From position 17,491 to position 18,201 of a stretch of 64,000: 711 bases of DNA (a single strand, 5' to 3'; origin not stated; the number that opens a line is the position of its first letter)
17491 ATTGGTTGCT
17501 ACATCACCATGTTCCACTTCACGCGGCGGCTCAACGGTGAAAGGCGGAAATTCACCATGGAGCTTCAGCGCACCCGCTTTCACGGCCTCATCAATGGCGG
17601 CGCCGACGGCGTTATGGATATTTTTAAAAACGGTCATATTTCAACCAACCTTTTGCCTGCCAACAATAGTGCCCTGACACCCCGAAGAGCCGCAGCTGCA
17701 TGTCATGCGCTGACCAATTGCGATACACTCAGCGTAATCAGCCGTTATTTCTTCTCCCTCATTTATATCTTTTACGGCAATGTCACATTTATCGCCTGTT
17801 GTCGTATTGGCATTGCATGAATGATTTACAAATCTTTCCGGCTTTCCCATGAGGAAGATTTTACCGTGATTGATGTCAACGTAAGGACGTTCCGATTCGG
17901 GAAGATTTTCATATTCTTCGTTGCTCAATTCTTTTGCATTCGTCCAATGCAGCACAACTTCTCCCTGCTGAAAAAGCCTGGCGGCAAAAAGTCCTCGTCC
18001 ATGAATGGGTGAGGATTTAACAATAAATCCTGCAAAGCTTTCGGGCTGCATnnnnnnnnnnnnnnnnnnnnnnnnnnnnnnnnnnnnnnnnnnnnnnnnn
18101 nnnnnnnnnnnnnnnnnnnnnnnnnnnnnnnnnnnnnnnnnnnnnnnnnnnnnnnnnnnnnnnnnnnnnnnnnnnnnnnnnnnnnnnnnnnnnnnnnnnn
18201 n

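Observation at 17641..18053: Low-GC SET-domain methyltransferase gene translationally coupled between dgt and argS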

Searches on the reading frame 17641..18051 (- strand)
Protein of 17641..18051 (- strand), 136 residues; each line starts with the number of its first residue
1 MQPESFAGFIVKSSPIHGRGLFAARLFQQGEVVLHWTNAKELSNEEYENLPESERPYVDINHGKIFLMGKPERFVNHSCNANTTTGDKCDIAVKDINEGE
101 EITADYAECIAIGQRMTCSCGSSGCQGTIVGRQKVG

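Call 4: search_protein_families(library=pfam, proteins=[window:17641-18051:-], max_evalue=0.01)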
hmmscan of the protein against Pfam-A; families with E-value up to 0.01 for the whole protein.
window:17641-18051:- (136 aa): 1 family
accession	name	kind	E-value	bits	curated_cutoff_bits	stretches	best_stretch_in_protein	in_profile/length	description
PF00856.33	SET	-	1.4e-13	51.6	22.4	1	18-106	1-104/105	SET domain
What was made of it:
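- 17641..18051 (-): SET + post-SET methyltransferase ORF (136 aa), the inserted low-GC gene. Pfam PF00856 E=1.4e-13, 51.6 bits against a cut-off of 22.4 (call 4).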

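Call 5: search_protein_families(library=ncbifam, proteins=[window:17641-18051:-], max_evalue=0.01)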
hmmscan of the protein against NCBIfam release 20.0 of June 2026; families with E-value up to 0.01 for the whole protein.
window:17641-18051:- (136 aa): 0 families

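Call 6: find_homologous_proteins(query=window:17641-18051:-, max_evalue=0.001)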
Query window:17641-18051:- (136 aa): 22 proteins with E <= 0.001 among 26 candidates.
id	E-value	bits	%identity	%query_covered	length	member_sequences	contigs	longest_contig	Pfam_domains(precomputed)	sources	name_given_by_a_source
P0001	2.3e-88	311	100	100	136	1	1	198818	PF00856.34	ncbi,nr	ncbi:MAG: SET domain-containing protein-lysine N-methyltransferase [Alphaproteobacteria bacterium]|n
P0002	7.7e-42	160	55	97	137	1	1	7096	PF00856.34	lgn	-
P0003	4.6e-39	151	54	90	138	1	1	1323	PF00856.34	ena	-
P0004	1.9e-34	136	55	88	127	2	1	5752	PF00856.34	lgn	-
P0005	1.0e-33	134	52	91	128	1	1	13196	PF00856.34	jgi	jgi:SET domain-containing protein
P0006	5.4e-33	132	48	93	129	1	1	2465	PF00856.34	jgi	-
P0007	1.4e-32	130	48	91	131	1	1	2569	PF00856.34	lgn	-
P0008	3.3e-29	119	45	88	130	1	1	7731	PF00856.34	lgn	-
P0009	8.9e-28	115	46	88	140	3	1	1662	PF00856.34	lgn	-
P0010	1.4e-27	114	45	88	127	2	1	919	PF00856.34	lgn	-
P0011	2.0e-27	114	49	89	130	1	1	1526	PF00856.34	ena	-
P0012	1.9e-26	110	48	88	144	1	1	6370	PF00856.34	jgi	jgi:SET domain-containing protein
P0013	1.3e-23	101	42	90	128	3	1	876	PF00856.34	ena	-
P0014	1.6e-23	101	44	85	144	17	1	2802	PF00856.34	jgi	-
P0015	5.7e-23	99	40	91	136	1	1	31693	PF00856.34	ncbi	-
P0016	1.1e-22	98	43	89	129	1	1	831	PF00856.34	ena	-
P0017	2.3e-22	97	42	90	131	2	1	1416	PF00856.34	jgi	-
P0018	1.6e-20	91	43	89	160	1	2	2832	PF00856.34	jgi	jgi:uncharacterized protein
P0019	1.1e-7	50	31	90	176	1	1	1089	PF00856.34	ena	-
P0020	1.7e-7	49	34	87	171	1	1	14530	PF00856.34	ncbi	-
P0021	4.9e-7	48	34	93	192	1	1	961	PF00856.34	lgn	-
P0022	8.2e-7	47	34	89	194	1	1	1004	PF00856.34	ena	-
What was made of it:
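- On Secreted bacterial SET nucleomodulins (NUE, RomA/LegAS4, BtSET, BaSET): No secretion predictor or host information was available, and the organism is an uncultured MAG (call 6).
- The protein is a singleton from one MAG contig (call 6), so the junction has no independent confirmation. The protein and the arrangement are known from a single 198,818-bp MAG contig (call 6).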

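Call 7: find_related_loci(query=window:17641-18051:-, collection=genome_contigs, flank=6000)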
Query window:17641-18051:- (136 aa) in genome_contigs; peptide patterns used: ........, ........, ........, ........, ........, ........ (x = any residue, [..] = any of these).
83 stretches matched a pattern; 3 encode a relative of the query (tblastn E <= 1e-3); 3 distinct loci.
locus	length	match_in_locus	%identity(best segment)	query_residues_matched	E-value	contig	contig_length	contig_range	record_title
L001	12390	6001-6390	32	16-133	6e-12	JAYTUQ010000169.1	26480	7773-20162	MAG: Saprospiraceae bacterium isolate GFS_5581 GFS_5581_168, whole genome shotgun sequence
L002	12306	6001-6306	30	18-106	3e-7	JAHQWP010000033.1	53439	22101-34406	MAG: Promethearchaeia archaeon isolate ABR11 NODE_145_length_53439_cov_6, whole genome shotgun sequence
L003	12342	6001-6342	32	11-108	8e-7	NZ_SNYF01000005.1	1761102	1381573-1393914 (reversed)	Algoriphagus boseongensis strain CECT 8446 Ga0244635_101, whole genome shotgun sequence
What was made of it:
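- Tried and rejected: The genome_contigs scan with the single protein (call 7) returned only 30-32% relatives (Saprospiraceae, Promethearchaeia, Algoriphagus).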

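Call 8: find_encoding_contigs(protein=P0001, flank=10000, max_places=4)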
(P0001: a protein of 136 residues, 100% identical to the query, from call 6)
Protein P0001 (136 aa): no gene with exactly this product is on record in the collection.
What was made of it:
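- The exact protein is not on record in the contig index (call 8).
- Tried and rejected: Contig look-up of the window protein itself (call 8): not on record, so no independent copy of the junction was found.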

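Call 9: find_encoding_contigs(protein=P0002, flank=8000, max_places=4)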
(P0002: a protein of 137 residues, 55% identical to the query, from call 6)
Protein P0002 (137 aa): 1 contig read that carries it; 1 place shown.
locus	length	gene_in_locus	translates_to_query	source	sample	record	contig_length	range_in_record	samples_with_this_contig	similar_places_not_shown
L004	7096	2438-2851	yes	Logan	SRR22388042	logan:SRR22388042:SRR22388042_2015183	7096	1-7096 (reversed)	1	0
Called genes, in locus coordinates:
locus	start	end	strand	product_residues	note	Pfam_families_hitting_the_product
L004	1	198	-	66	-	?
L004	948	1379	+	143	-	-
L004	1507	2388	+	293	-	-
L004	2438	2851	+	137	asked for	PF00856:SET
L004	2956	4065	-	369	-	-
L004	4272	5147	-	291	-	PF04072:LCM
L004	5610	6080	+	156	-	-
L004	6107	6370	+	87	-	-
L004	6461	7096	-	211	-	?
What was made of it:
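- The nearest homolog is only 55% identical and sits in an unrelated context (calls 6, 9).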

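Call 21: search_solved_structures(query=A1, max_evalue=0.001, show_alignments=3)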
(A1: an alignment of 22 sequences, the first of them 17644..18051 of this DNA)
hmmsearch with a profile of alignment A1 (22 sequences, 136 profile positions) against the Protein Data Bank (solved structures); distinct sequences matched with E-value up to 0.001: 135 (the best 60 are shown).
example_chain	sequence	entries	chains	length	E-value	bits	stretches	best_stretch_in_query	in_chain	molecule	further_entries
7u5v_A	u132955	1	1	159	1.4e-25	92.7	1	6-129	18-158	Histone-lysine N-methyltransferase 2A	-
7w67_C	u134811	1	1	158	2e-25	92.1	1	4-129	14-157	Histone-lysine N-methyltransferase 2A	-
7w6a_C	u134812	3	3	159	2.1e-25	92.1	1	4-129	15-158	Histone-lysine N-methyltransferase 2A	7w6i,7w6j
2w5y_A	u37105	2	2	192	2.9e-25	91.6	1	4-129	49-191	HISTONE-LYSINE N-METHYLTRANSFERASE HRX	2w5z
6kiu_K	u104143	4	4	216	4.1e-25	91.1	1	4-129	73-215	Histone-lysine N-methyltransferase 2A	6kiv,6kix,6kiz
7ud5_K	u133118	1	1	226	4.7e-25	90.9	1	4-129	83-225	cDNA FLJ56846, highly similar to Zinc finger protein HRX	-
5f5e_A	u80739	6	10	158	4.8e-25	90.9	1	4-129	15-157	Histone-lysine N-methyltransferase 2A | Histone-lysine N-methyltransferase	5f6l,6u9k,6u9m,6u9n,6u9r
6pwv_C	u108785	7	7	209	1.2e-24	89.7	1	4-129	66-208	Histone-lysine N-methyltransferase 2A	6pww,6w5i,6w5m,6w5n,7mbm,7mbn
7bre_B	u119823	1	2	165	1.4e-22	82.9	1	4-129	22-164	Histone-lysine N-methyltransferase 2B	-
4z4p_A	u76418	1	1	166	3.8e-22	81.5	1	6-133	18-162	Histone-lysine N-methyltransferase 2D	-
5f6k_C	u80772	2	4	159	4.8e-21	77.9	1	4-129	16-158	Histone-lysine N-methyltransferase 2C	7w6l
5f59_A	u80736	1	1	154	7e-21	77.4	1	4-128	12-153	Histone-lysine N-methyltransferase 2C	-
6kiw_K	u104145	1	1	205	1e-20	76.9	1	4-129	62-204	Histone-lysine N-methyltransferase 2C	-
9yl3_K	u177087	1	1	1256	1.1e-19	73.5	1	6-129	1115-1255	[histone H3]-lysine(4) N-methyltransferase,Histone-lysine N-methyltransferase 2D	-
9yle_K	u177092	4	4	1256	1.1e-19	73.5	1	6-129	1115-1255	[histone H3]-lysine(4) N-methyltransferase,Histone-lysine N-methyltransferase 2D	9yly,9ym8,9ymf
9l4t_A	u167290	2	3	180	6e-11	45.3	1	75-132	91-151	BurB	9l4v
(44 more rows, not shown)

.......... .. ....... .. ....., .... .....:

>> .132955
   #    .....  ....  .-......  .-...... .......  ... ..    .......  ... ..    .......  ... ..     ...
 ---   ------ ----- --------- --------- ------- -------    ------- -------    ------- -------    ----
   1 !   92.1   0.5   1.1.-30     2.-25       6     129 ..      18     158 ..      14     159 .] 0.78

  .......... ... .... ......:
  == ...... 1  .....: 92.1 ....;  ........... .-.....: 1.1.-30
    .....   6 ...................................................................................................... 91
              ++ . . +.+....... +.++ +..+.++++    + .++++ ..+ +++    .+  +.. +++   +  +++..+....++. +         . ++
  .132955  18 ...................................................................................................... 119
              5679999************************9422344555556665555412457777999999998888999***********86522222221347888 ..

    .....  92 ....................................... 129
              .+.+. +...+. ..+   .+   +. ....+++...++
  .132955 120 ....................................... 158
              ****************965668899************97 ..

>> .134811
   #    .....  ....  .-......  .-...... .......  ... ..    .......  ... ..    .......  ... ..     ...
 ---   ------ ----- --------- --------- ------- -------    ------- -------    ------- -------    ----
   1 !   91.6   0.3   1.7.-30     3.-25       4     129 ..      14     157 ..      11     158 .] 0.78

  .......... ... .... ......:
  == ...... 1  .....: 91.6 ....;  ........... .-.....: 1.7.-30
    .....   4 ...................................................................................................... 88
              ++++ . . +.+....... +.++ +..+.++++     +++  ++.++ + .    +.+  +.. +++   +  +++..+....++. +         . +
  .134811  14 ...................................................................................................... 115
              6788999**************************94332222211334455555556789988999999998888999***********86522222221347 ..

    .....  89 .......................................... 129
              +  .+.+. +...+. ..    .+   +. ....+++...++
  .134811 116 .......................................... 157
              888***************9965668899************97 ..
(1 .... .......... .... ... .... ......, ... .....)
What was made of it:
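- On post-SET zinc cluster: They align to the MLL1 post-SET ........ (call 21).
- On BurB-type methionine S-methyltransferase: The profile match is limited to positions 75-132, E=6e-11 (call 21).
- A family profile hits the MLL1 SET+post-SET domain at E=1.4e-25 over the full length, with GxG, NHSC, DY and CxCxxxxC aligned (call 21). The family profile matches BurB (PDB 9l4t) at E=6e-11 (call 21).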

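Call 22: find_encoding_contigs(protein=P0005, flank=7000, max_places=2)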
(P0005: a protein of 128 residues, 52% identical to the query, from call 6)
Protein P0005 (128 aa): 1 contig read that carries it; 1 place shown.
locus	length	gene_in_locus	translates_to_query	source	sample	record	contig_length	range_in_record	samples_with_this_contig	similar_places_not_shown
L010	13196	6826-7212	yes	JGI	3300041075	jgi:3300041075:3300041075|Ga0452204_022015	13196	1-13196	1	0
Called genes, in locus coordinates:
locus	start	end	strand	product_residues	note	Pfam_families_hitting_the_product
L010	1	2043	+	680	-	PF13603:tRNA-synt_1_2 (weak), PF00133:tRNA-synt_1, PF09334:tRNA-synt_1g, PF01406:tRNA-synt_1e (weak), PF08264:Anticodon_1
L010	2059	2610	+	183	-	PF14512:TM1586_NiRdase (faint), PF00881:Nitroreductase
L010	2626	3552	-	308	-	-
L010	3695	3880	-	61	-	-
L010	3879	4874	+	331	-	-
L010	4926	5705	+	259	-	-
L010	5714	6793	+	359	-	PF18093:Trm5_N, PF02390:Methyltransf_4 (faint), PF25133:TYW2_N_2, PF02475:TRM5-TYW2_MTfase, PF13847:Methyltransf_31 (weak)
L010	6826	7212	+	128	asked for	PF00856:SET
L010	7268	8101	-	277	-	PF06550:SPP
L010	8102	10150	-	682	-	PF14551:MCM_N (weak), PF17207:MCM_OB, PF00493:MCM, PF07728:AAA_5, PF01078:Mg_chelatase, PF17855:MCM_lid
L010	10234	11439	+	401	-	PF01676:Metalloenzyme, PF10143:PhosphMutase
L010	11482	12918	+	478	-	PF01637:ATPase_2, PF13173:AAA_14, PF03008:DUF234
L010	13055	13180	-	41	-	-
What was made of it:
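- On Go1-SET-like archaeal chromatin-protein methyltransferases: A 52%-identical homolog lies on an archaeal-type contig carrying MCM (call 22).
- Closest known: Go1-SET of Methanosarcina mazei. Same: One of the closest homologs of the window protein (P0005, 52% identity) lies in an archaeal context with MCM, Trm5/TYW2 and DUF234 (call 22).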

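Call 23: find_encoding_contigs(protein=P0015, flank=7000, max_places=2)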
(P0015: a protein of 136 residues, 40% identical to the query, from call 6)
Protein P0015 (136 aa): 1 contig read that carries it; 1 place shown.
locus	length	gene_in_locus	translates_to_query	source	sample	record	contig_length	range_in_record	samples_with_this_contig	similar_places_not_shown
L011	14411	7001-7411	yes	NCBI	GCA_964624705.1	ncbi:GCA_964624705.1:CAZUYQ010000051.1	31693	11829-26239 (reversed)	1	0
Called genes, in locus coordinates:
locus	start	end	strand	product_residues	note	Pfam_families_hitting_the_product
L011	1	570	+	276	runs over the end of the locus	PF14394:DUF4423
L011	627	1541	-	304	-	PF00892:EamA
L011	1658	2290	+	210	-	-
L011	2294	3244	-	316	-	PF01479:S4 (weak), PF00849:PseudoU_synth_2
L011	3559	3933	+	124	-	PF00072:Response_reg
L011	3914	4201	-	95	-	-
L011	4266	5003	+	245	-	-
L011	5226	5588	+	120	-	-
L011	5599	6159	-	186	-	PF03551:PadR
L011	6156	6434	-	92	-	PF11731:Cdd1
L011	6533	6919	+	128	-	PF00903:Glyoxalase, PF12681:Glyoxalase_2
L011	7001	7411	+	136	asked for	PF00856:SET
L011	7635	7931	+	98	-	-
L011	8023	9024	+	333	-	PF02894:GFO_IDH_MocA_C, PF22725:GFO_IDH_MocA_C3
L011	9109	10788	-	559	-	PF00070:Pyr_redox (faint), PF00890:FAD_binding_2 (faint), PF01266:DAO (faint), PF01494:FAD_binding_3, PF03486:HI0933_like (weak), PF07992:Pyr_redox_2 (faint), PF13450:NAD_binding_8 (weak), PF21274:Rng_hyd_C (weak)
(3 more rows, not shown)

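Call 24: find_encoding_contigs(protein=P0008, flank=7000, max_places=2)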
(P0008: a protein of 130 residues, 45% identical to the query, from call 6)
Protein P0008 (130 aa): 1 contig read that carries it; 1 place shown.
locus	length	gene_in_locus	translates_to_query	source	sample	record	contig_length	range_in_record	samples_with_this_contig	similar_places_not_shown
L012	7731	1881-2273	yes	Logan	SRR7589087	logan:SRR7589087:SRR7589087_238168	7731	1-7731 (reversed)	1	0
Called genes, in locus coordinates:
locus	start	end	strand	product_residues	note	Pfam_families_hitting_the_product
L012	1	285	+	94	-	?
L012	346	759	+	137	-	PF00293:NUDIX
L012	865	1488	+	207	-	-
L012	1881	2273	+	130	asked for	PF00856:SET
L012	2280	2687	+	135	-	PF00293:NUDIX, PF14815:NUDIX_4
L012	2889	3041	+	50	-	-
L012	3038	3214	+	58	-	-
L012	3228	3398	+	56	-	-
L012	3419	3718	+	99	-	-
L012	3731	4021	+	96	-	-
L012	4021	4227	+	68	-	-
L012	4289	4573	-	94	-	-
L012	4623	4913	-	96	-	-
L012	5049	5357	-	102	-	-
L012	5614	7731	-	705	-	?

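Call 25: predict_structure(alignment_id=A1)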
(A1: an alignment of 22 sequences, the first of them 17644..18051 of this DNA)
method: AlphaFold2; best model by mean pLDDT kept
length: 136 residues; sequences in the alignment: 22
mean_pLDDT: 90.5   pTM: 0.81
mean pLDDT of the five models: 90.5, 88.6, 87.5, 86.9, 86.3
residues with pLDDT >= 90: 92; 70-90: 40; 50-70: 2; < 50: 2
segments of 3 or more residues with pLDDT < 50: none
pLDDT, mean of each block of 10 residues (from residue 1): 87 94 98 94 95 90 90 94 92 98 89 86 89 60
secondary structure, 60 per line:
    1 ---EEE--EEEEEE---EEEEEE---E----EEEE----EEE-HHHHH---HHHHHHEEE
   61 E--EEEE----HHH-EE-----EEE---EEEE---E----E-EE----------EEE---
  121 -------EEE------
elements in order: E4-6 E9-14 E18-23 E32-35 E40-42 H44-48 H52-57 E58-61 E64-67 E83-85 E89-92 E115-117 E128-130
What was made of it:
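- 17641..18051 (-): AF2 pLDDT 90.5 (call 25).
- On SET domain superfamily (Pfam PF00856): AF2 model pLDDT 90.5, all-beta with two short helices (call 25).
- AF2 pLDDT 90.5, pTM 0.81 (call 25).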

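Call 26: search_protein_representatives(protein=window:17644-18051:-)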
Query: 136 residues. Proteins with E-value up to 0.001 (for the whole library): 2816; up to 1e-10: 231; up to 1e-30: 5. The best 150 are listed.
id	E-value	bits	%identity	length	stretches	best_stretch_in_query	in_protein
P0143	2.3e-39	150.6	50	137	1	1-133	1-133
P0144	4.6e-37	143.1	52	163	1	9-134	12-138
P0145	5.8e-35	136.3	50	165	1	8-132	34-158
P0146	4.0e-32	127.1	47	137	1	9-133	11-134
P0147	8.9e-31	122.8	50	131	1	10-130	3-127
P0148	5.2e-30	120.3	48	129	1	7-129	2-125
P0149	1.6e-29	118.7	44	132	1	10-128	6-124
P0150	3.9e-29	117.5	48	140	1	11-133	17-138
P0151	5.9e-29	116.9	44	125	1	9-126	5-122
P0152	5.7e-27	110.4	45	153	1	11-131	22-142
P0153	6.2e-27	110.3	48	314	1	11-130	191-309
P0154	1.7e-26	108.9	49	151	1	8-129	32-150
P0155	3.4e-26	107.9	46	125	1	9-131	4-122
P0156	1.4e-25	105.9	42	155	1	9-134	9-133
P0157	1.5e-25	105.8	53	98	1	38-132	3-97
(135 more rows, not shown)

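Call 29: fold_search(model_id=the predicted structure, library=pdb)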
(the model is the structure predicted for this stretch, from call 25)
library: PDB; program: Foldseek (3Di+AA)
matches with E <= 10: 514; with E <= 0.001: 331
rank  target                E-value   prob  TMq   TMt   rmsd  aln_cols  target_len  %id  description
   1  6u9n_B                3.0e-08  1.00  0.68  0.63   4.1       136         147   29  MLL1 SET N3861I/Q3867L bound to inhibitor 14 (TC-5139) (released 2020-07-01)
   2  7w67_C                4.2e-08  1.00  0.67  0.59   4.4       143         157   26  The crystal structure of MLL1 (N3861I/Q3867L/C3882SS)-RBBP5-ASH2L in complex with H3K4me0 peptide (released 2022-09-07)
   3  2w5z_A                4.7e-08  1.00  0.67  0.52   4.9       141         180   27  Ternary Complex of the Mixed Lineage Leukaemia (MLL1) SET Domain with the cofactor product S-Adenosylhomocysteine and  (released 2009-02-10)
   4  4z4p                  5.2e-08  1.00  0.72  0.62   4.6       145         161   27  Structure of the MLL4 SET Domain (released 2015-09-09)
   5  7w6a_C                5.5e-08  1.00  0.69  0.60   4.5       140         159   28  Crystal structure of the MLL1 (N3861I/Q3867L/C3882SS)-RBBP5-ASH2L complex (released 2022-09-07)
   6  6u9m_A                6.2e-08  1.00  0.68  0.63   4.1       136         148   29  MLL1 SET N3861I/Q3867L bound to inhibitor 16 (TC-5109) (released 2020-07-01)
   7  7w6j_C                8.2e-08  1.00  0.69  0.60   4.1       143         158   28  The crystal structure of MLL1 (N3861I/Q3867L/C3882SS)-RBBP5-ASH2L in complex with H3K4me2 peptide (released 2022-09-07)
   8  6w5i_C                8.2e-08  1.00  0.69  0.63   4.1       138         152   27  Cryo-EM structure of MLL1 in complex with RbBP5, WDR5, SET1, and ASH2L bound to the nucleosome (Class01) (released 2021-03-31)
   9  6u9n_A                8.6e-08  1.00  0.67  0.62   4.2       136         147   28  MLL1 SET N3861I/Q3867L bound to inhibitor 14 (TC-5139) (released 2020-07-01)
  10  5f6l_A                9.1e-08  1.00  0.69  0.62   4.1       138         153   27  The crystal structure of MLL1 (N3861I/Q3867L) in complex with RbBP5 and Ash2L (released 2016-02-24)
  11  6u9k_B                1.4e-07  1.00  0.68  0.62   4.2       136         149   29  MLL1 SET N3861I/Q3867L bound to inhibitor 18 (TC-5153) (released 2020-07-01)
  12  6u9k_A                1.9e-07  1.00  0.68  0.63   4.1       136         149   29  MLL1 SET N3861I/Q3867L bound to inhibitor 18 (TC-5153) (released 2020-07-01)
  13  5f5e                  1.9e-07  1.00  0.67  0.62   4.2       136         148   29  The Crystal Structure of MLL1 SET domain with N3816I/Q3867L mutation (released 2016-02-24)
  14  7w6l_C                2.1e-07  1.00  0.70  0.61   4.0       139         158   24  The crystal structure of MLL3-RBBP5-ASH2L in complex with H3K4me0 peptide (released 2022-09-07)
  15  9wms_s                3.3e-07  1.00  0.70  0.25   4.2       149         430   24  Co-transcriptional histone H3K36 methylation complex containing RNA polymerase II elongation complex, Set2, and the up (released 2025-12-24)
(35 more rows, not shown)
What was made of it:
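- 17641..18051 (-): Foldseek top hits are MLL1/MLL4/ASH1L/SETD2 SET domains (call 29).
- On SET domain superfamily (Pfam PF00856): Foldseek probability 1.00 and TM 0.66-0.78 to many solved SET domains (call 29).
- Closest known: MLL1/KMT2A-type SET + post-SET catalytic domain. Same: The profile E-value is 1.4e-25 over the full length (call 21) and Foldseek gives E=3e-8 at 27-29% identity (call 29).
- Closest known: vSET of Paramecium bursaria chlorella virus 1. Same: It is a minimal SET enzyme of about 120 aa. It is a structural match, with TM 0.81 normalised to the target and 26% identity (call 29).
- Foldseek probability 1.00 to MLL1/4, ASH1L, SETD2 and vSET (call 29). MLL-type lysine methyltransferases match over the full length at E=1e-25 (call 21) and are the top structural matches (call 29). 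The catalytic domain is most similar to the eukaryotic H3K4 methyltransferases MLL1-4 (calls 21, 29).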

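Call 30: find_related_loci(query=A1, collection=metagenome_contigs, flank=5000)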
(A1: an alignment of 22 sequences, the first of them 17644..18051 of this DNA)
Query A1 (136 aa) in metagenome_contigs; peptide patterns used: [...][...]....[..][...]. (x = any residue, [..] = any of these).
600 stretches matched a pattern (row limit reached: there are more); 535 encode a relative of the query (tblastn E <= 1e-3); the best 80 are kept; 80 distinct loci.
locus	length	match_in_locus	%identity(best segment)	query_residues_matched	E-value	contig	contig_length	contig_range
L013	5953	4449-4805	53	10-129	2e-39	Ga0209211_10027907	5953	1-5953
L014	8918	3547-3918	46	11-134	6e-34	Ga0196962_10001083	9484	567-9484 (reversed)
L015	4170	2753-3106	49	9-129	6e-33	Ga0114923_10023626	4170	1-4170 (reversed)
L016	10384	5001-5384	47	1-129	2e-32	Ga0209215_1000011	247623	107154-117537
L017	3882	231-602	44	9-132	4e-31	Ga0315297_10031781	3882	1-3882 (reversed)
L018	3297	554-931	39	9-134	7e-31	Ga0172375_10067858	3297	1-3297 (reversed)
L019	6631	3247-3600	46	9-129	1e-30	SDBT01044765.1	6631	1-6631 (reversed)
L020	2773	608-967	44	10-130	2e-29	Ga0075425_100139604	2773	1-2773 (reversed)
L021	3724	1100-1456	45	11-129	2e-29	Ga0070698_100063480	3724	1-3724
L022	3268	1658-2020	43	9-130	7e-29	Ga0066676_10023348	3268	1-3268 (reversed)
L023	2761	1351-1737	40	4-131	1e-28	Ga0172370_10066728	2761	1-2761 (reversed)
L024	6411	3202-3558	43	11-129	2e-27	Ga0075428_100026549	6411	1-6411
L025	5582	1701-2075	38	10-131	2e-21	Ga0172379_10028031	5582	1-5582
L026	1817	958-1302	40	11-125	1e-20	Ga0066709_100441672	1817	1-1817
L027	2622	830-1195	32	10-130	2e-20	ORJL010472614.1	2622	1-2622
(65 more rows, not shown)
